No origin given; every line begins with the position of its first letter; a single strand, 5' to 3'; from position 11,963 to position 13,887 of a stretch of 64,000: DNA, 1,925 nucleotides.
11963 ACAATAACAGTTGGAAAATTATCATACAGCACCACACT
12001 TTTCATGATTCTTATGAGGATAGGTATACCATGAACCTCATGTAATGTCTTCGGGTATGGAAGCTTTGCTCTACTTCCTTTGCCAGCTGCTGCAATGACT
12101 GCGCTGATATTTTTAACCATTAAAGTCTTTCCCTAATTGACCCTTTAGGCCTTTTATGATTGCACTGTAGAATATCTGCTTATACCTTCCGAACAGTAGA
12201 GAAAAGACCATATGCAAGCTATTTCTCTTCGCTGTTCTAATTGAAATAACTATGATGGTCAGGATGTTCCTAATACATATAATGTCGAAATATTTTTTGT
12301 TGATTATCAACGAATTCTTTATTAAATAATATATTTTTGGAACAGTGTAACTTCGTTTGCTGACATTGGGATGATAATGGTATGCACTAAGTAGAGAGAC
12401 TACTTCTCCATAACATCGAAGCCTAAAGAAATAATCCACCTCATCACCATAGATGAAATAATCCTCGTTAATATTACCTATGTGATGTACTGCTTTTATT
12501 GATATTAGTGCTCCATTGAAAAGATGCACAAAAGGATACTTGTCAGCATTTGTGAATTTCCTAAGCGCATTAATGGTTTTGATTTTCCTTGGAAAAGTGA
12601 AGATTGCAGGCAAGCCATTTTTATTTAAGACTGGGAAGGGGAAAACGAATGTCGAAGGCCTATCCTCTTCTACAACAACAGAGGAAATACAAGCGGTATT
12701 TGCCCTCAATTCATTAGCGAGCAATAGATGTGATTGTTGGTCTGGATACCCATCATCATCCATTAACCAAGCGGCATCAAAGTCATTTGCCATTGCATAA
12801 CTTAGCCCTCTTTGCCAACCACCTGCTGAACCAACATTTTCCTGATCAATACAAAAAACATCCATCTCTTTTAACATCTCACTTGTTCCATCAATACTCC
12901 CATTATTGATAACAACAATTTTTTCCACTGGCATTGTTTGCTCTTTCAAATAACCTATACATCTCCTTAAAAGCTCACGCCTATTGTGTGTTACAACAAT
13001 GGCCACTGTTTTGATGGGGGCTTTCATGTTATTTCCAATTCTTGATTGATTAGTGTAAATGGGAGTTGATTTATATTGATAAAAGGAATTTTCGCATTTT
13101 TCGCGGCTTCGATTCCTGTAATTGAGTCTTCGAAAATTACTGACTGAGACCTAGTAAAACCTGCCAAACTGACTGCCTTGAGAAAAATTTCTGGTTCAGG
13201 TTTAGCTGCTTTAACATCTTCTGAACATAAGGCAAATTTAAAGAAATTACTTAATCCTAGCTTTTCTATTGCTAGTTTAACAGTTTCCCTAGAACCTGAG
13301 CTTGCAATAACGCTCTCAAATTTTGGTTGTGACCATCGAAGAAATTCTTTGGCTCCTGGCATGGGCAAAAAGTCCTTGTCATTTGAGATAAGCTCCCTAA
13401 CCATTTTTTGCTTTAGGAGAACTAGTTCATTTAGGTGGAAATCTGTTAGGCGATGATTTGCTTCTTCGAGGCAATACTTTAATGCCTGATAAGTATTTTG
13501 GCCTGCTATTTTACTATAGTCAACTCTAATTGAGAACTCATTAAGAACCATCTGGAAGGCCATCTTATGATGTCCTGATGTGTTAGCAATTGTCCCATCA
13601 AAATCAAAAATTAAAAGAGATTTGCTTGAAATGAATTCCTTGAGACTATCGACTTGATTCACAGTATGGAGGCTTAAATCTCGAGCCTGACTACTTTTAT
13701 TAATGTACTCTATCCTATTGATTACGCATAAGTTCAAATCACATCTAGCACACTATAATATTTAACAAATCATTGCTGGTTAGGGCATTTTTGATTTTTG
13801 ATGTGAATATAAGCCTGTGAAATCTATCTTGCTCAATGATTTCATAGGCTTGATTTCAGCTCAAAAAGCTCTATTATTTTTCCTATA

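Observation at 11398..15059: CofD/YvcK-like transferase, GlmU-like NTP-transferase, HAD phosphatase and GT2 module inside a glycan island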

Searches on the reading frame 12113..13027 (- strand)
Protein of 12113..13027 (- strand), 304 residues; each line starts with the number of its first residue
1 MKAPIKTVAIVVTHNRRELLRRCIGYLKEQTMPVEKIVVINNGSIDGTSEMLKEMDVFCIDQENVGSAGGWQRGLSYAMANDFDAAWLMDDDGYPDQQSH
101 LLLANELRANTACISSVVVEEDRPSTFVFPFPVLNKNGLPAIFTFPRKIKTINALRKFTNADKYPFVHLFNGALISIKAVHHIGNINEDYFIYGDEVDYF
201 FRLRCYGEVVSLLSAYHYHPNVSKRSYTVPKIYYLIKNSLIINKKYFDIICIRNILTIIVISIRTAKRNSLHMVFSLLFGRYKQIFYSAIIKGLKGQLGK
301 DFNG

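Call 3: search_protein_families(library=pfam, proteins=[window:12113-13027:-], max_evalue=0.01)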
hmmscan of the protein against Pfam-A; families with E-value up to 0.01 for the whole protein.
window:12113-13027:- (304 aa): 3 families
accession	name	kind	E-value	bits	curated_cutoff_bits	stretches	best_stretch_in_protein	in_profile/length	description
PF00535.33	Glycos_transf_2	-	7.1e-16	59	23.3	1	10-119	3-117/168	Glycosyl transferase family 2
PF13641.12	Glyco_tranf_2_3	-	0.00091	19.7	27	1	8-95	4-99/230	Glycosyltransferase like family 2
PF13704.12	Glyco_tranf_2_4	-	0.0011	19.9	27.5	1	15-60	2-45/98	Glycosyl transferase family 2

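Call 4: search_protein_families(library=ncbifam, proteins=[window:12113-13027:-], max_evalue=0.01)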
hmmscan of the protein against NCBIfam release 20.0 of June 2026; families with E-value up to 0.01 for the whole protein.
window:12113-13027:- (304 aa): 9 families
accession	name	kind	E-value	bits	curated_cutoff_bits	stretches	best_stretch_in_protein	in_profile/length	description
NF050113.1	gal_furan_GlfT1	equivalog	7.6e-31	107.5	330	1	8-224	2-211/290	galactofuranosyltransferase GlfT1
NF041875.1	EPS_EpsD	equivalog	3.5e-10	39.8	370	1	10-118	4-112/325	exopolysaccharide biosynthesis glycosyltransferase EpsD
TIGR01556.1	rhamnosyltran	subfamily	1.6e-08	34.1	200.55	1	19-217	9-197/281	rhamnosyltransferase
NF007482.0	PRK10073.1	equivalog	6.2e-08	32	423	1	8-136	8-143/334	glycosyltransferase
TIGR03937.1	PgaC_IcaA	equivalog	6e-06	25.5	422.3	1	8-108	47-151/407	poly-beta-1,6-N-acetyl-D-glucosamine synthase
TIGR04440.1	glyco_TIGR04440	domain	0.00047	20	70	1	10-49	5-38/215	TIGR00180 family glycosyltransferase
TIGR04283.1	glyco_like_mftF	equivalog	0.0031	17.1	182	1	10-79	4-72/221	TIGR04283 family arsenosugar biosynthesis glycosyltransferase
NF045692.1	OglycostaseCruG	equivalog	0.0038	16.2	600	1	7-55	42-91/386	2'-O-glycosyltransferase CruG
NF050050.1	ProtGlycPglI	equivalog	0.0094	15.3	500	0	9-56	6-53/306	GalNAc(5)-diNAcBac-PP-undecaprenol beta-1,3-glucosyltransferase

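Call 22: search_solved_structures(query=window:12113-13027:-, max_evalue=0.01)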
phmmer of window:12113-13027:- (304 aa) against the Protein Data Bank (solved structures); distinct sequences matched with E-value up to 0.01: 2.
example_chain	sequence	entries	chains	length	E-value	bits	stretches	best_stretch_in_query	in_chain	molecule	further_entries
5hea_A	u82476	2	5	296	0.00098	21.8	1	10-94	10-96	Putative glycosyltransferase (GalT1)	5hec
6p61_A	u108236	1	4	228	0.0036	19.9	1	2-79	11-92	Glycosyltransferase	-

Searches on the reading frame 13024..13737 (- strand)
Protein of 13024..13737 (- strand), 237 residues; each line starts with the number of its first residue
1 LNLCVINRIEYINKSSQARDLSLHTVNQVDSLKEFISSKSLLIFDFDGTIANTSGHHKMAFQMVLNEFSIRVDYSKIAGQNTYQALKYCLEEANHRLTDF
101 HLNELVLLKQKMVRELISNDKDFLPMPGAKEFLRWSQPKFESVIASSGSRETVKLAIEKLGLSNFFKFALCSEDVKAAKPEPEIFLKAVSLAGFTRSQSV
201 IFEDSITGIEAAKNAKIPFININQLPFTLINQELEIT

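Call 3: search_protein_families(library=pfam, proteins=[window:13024-13737:-], max_evalue=0.01)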
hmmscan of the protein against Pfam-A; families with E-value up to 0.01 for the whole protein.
window:13024-13737:- (237 aa): 4 families
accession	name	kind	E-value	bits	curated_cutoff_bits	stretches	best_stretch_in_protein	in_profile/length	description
PF13419.12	HAD_2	-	1.6e-30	107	23.8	1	42-221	1-177/178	Haloacid dehalogenase-like hydrolase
PF00702.32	Hydrolase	-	5.1e-22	79.6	26.4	1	41-215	3-190/191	haloacid dehalogenase-like hydrolase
PF12710.13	HAD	-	1.4e-06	29.4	27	1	43-166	2-132/189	haloacid dehalogenase-like hydrolase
PF03031.24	NIF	-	7.6e-06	26.1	21.8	1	127-215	41-127/160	NLI interacting factor-like phosphatase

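Call 4: search_protein_families(library=ncbifam, proteins=[window:13024-13737:-], max_evalue=0.01)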
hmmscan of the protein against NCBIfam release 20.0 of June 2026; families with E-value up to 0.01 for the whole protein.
window:13024-13737:- (237 aa): 33 families (the best 25 are shown)
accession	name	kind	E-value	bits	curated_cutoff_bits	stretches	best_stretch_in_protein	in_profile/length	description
TIGR02009.1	PGMB-YQAB-SF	subfamily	1.2e-29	103.8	153.35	1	42-220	4-184/186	beta-phosphoglucomutase family hydrolase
TIGR01990.1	bPGM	equivalog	1.5e-25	90.2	189.4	1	42-222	4-186/187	beta-phosphoglucomutase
NF008000.0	PRK10725.1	equivalog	4.8e-22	79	215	1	42-224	8-187/188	fructose-1-phosphate/6-phosphogluconate phosphatase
TIGR02254.1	YjjG_YfnB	equivalog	3.7e-14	52.7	159.9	1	110-223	85-197/223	YjjG family noncanonical pyrimidine nucleotidase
NF009804.0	PRK13288.1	equivalog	3.1e-13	49.7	218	1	42-217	6-176/215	pyrophosphatase PpaX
TIGR02253.1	CTE7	subfamily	4.1e-13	49.6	169.75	1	43-224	6-196/221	TIGR02253 family HAD-type hydrolase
NF053653.1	InDiPhoBT2121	equivalog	6.1e-13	48.8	245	1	42-226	4-190/216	inorganic diphosphatase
TIGR01509.1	HAD-SF-IA-v3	subfamily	7e-13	49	29.4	1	156-217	90-149/154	HAD-IA family hydrolase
NF008087.0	PRK10826.1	equivalog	8.6e-12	45.1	191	1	42-222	10-191/222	hexitol phosphatase HxpB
NF046057.1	bifunc_MtlD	equivalog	1.1e-10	40.7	800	1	149-220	118-189/683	bifunctional mannitol-1-phosphate dehydrogenase/phosphatase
TIGR02252.1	DREG-2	subfamily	2.6e-10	40.4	155.2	1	120-214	101-196/203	HAD hydrolase, REG-2-like, family IA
NF007854.0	PRK10563.1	equivalog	5.3e-09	36.1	211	1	40-218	5-181/221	6-phosphogluconate phosphatase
TIGR01549.1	HAD-SF-IA-v1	subfamily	1.1e-08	35.7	23.3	1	84-194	18-128/149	HAD-IA family hydrolase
TIGR01428.1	HAD_type_II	equivalog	6.2e-08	32.9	125.4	1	82-213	52-181/197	haloacid dehalogenase type II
TIGR01454.1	AHBA_synth_RP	hypoth_equivalog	7.3e-08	32.3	246.65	1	140-218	92-170/205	AHBA synthesis associated protein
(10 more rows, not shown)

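Call 21: search_solved_structures(query=window:13024-13737:-, max_evalue=0.001)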
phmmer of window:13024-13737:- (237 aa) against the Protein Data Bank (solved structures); distinct sequences matched with E-value up to 0.001: 50.
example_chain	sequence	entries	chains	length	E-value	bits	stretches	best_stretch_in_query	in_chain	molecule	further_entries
6hdi_A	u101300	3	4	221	7.1e-13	51.9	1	42-216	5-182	Beta-phosphoglucomutase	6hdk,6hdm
1lvh_A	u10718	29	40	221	9.7e-13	51.5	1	42-216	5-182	beta-phosphoglucomutase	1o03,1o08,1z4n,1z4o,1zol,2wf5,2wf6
6hdh_A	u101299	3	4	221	9.7e-13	51.5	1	42-216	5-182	Beta-phosphoglucomutase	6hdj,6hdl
5olw_A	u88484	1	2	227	1e-12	51.4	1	42-216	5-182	Beta-phosphoglucomutase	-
6i03_A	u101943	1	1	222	4.7e-12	49.2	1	42-216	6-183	Beta-phosphoglucomutase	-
5ok0_A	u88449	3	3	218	4.7e-12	49.2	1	42-216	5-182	Beta-phosphoglucomutase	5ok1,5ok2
5ojz_A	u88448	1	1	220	4.8e-12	49.2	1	42-216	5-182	Beta-phosphoglucomutase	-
6h8y_A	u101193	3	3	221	4.9e-12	49.2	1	42-216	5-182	Beta-phosphoglucomutase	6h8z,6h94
5o6p_A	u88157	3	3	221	4.9e-12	49.2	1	42-216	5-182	Beta-phosphoglucomutase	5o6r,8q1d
6hdf_A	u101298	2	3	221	4.9e-12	49.2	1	42-216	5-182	Beta-phosphoglucomutase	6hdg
6h90_A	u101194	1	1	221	6.7e-12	48.7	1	42-216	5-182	Beta-phosphoglucomutase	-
3fm9_A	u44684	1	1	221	6.7e-12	48.7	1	42-216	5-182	Beta-phosphoglucomutase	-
6ydj_A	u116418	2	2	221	1.3e-11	47.8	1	42-216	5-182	Beta-phosphoglucomutase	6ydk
8q1c_A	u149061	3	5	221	6.5e-11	45.5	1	42-216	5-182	Beta-phosphoglucomutase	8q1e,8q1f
3kbb_A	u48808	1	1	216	1.1e-10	44.8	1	42-218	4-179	Phosphorylated carbohydrates phosphatase TM_1254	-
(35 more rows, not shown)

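Call 42: search_solved_structures(query=window:13024-13737:-, max_evalue=1e-11, show_alignments=2)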
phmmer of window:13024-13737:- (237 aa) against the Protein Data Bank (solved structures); distinct sequences matched with E-value up to 1e-11: 12.
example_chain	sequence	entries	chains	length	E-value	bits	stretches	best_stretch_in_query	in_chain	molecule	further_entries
6hdi_A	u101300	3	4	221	7.1e-13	51.9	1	42-216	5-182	Beta-phosphoglucomutase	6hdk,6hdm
1lvh_A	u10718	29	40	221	9.7e-13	51.5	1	42-216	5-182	beta-phosphoglucomutase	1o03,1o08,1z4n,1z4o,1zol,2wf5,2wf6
6hdh_A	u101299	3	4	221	9.7e-13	51.5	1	42-216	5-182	Beta-phosphoglucomutase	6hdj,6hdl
5olw_A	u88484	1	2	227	1e-12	51.4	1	42-216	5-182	Beta-phosphoglucomutase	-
6i03_A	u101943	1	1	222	4.7e-12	49.2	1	42-216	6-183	Beta-phosphoglucomutase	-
5ok0_A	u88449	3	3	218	4.7e-12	49.2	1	42-216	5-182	Beta-phosphoglucomutase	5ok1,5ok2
5ojz_A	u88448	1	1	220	4.8e-12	49.2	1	42-216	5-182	Beta-phosphoglucomutase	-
6h8y_A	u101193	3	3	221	4.9e-12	49.2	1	42-216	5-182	Beta-phosphoglucomutase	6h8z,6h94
5o6p_A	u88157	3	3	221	4.9e-12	49.2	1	42-216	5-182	Beta-phosphoglucomutase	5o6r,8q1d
6hdf_A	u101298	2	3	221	4.9e-12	49.2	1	42-216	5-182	Beta-phosphoglucomutase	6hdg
6h90_A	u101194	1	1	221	6.7e-12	48.7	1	42-216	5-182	Beta-phosphoglucomutase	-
3fm9_A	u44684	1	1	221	6.7e-12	48.7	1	42-216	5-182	Beta-phosphoglucomutase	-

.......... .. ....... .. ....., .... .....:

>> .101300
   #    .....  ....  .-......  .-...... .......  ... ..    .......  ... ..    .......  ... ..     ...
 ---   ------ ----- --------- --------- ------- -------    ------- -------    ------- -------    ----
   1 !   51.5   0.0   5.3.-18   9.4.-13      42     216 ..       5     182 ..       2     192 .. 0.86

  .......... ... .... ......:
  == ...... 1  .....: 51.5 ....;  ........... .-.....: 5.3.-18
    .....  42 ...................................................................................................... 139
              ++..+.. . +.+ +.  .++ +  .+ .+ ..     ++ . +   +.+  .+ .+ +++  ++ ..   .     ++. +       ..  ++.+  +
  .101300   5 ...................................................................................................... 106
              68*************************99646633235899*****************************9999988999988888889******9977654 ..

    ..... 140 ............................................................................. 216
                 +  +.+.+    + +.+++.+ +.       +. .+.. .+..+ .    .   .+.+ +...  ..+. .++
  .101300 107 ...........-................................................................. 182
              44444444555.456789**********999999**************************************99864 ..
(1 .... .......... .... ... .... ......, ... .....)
